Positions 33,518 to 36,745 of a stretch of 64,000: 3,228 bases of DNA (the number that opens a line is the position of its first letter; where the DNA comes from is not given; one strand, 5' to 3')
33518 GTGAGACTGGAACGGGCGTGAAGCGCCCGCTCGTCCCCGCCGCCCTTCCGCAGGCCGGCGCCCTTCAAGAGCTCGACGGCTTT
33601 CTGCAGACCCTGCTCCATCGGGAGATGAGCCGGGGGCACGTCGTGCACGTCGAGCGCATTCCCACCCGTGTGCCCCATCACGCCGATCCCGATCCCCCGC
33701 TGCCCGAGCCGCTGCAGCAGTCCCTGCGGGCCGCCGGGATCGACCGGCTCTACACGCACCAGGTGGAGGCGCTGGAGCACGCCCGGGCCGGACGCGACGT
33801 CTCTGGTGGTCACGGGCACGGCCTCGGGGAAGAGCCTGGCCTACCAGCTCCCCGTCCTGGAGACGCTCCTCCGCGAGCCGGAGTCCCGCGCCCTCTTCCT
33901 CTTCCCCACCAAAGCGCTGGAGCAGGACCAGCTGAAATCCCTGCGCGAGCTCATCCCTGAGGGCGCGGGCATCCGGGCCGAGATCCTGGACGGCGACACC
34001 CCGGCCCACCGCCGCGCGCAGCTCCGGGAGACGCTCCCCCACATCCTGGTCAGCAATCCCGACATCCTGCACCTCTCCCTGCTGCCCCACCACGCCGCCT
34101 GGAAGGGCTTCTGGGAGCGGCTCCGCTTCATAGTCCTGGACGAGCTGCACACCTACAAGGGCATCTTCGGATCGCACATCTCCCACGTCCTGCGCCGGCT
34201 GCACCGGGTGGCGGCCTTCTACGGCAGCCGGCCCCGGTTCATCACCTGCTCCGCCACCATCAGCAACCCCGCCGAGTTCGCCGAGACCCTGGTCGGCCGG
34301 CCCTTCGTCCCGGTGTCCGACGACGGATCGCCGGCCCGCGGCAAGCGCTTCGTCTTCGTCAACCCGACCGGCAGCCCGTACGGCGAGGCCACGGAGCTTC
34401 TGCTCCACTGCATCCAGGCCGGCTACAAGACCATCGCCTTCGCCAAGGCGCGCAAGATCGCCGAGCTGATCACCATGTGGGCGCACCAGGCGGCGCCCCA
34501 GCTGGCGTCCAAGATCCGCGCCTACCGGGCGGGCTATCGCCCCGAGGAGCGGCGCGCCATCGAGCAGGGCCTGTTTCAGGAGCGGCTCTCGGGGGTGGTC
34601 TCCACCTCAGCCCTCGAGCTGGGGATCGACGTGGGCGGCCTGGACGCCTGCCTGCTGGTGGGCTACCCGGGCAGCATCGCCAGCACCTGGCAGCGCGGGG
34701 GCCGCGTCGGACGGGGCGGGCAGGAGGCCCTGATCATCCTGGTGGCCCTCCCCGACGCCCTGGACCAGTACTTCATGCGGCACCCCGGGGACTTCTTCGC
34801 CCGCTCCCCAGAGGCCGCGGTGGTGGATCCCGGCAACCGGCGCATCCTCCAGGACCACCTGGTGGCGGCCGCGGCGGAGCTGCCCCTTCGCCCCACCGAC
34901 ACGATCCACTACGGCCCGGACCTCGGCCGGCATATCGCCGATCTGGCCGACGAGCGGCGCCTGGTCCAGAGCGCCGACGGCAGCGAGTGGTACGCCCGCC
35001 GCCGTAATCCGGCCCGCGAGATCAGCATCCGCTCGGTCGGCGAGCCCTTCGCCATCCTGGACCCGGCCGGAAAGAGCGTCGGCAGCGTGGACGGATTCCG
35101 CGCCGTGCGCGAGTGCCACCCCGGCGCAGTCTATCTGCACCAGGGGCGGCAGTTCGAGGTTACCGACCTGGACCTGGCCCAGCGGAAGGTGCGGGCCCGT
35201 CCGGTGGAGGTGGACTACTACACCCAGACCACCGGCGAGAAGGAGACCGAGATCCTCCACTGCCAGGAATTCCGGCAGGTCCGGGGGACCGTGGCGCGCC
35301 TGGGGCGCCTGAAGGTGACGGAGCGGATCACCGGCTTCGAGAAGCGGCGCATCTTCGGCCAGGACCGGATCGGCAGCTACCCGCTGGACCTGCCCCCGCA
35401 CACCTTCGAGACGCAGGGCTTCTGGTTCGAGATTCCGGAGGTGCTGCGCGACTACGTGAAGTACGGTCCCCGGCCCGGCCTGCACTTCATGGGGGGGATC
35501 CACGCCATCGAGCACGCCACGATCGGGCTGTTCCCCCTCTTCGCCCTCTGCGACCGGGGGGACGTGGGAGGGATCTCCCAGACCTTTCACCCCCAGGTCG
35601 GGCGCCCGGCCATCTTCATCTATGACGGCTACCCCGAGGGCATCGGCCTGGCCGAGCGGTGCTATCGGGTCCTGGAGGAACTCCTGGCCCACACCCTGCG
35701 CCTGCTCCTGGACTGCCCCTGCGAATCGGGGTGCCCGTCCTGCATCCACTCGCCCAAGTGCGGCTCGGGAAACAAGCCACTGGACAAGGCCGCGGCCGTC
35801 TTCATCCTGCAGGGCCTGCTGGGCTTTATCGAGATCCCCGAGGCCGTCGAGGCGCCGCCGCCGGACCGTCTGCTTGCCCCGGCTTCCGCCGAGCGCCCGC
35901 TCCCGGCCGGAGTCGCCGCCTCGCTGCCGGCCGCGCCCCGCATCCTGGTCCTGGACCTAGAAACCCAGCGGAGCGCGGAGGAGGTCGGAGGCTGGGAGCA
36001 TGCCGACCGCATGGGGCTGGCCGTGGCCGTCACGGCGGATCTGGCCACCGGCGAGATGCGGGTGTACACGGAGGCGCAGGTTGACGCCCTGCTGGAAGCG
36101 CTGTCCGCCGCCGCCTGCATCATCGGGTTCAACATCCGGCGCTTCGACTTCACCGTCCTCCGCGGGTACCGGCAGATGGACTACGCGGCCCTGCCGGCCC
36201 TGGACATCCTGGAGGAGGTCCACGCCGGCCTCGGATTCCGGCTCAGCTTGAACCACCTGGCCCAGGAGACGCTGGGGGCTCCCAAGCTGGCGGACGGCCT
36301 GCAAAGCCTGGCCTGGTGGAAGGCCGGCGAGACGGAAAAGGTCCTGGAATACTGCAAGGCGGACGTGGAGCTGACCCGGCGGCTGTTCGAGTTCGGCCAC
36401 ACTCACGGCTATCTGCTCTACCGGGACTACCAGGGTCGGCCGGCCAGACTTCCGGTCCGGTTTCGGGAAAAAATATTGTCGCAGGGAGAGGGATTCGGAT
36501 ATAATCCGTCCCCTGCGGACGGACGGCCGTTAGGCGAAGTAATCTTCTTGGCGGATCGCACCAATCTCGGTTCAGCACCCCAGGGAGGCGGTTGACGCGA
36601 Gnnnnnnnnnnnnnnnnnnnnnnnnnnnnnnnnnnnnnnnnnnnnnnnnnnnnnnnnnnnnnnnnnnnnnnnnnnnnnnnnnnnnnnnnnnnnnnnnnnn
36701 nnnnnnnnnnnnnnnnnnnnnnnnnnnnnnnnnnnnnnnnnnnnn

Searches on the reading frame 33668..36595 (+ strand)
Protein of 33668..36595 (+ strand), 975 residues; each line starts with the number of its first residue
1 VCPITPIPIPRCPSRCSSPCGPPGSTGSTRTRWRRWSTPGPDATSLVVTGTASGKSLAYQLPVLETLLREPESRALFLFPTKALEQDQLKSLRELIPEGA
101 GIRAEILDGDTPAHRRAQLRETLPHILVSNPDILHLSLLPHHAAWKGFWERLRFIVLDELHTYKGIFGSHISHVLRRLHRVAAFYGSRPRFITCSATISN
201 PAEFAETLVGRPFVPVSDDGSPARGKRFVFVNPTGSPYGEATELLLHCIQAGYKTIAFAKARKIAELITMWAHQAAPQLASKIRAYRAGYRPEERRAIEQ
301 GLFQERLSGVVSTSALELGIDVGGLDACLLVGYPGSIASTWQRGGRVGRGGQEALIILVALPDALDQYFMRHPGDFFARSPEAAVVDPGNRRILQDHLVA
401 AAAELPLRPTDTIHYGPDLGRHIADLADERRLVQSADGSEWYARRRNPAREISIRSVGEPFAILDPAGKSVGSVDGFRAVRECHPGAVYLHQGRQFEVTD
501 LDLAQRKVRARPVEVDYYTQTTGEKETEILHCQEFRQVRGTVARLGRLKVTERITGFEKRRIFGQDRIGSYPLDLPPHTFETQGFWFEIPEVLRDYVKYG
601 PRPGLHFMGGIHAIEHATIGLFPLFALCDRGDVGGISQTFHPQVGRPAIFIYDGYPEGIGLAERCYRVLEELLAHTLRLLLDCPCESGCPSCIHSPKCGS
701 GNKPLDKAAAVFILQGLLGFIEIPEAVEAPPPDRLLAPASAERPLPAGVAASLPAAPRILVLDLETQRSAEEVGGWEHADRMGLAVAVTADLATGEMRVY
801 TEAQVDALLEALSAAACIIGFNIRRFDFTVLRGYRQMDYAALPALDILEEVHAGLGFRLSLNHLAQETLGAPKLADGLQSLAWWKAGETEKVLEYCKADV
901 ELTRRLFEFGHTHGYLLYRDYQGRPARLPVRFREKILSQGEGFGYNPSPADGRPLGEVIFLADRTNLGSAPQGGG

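Call 24: search_protein_families(library=pfam, proteins=[window:33668-36595:+], max_evalue=0.001)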
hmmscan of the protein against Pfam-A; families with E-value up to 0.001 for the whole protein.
window:33668-36595:+ (975 aa): 6 families
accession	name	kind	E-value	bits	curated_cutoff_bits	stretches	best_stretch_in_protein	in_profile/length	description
PF00270.35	DEAD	-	1.6e-26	93.5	26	1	46-202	18-165/167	DEAD/DEAH box helicase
PF09369.15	MZB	-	1e-22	81.1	24.2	1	614-693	1-80/80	MrfA Zn-binding domain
PF00271.37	Helicase_C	-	1.8e-12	47.9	23.5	1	244-351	5-110/110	Helicase conserved C-terminal domain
PF22982.3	WHD_HRQ1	-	2.3e-10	41.8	27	1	386-456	1-69/70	ATP-dependent helicase HRQ1, winged helix domain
PF01612.26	DNA_pol_A_exo1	-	1.9e-05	25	23.6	1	804-908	64-166/173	3'-5' exonuclease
PF13482.12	RNase_H_2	-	3.9e-05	24.1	22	1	803-908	46-162/165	RNase_H superfamily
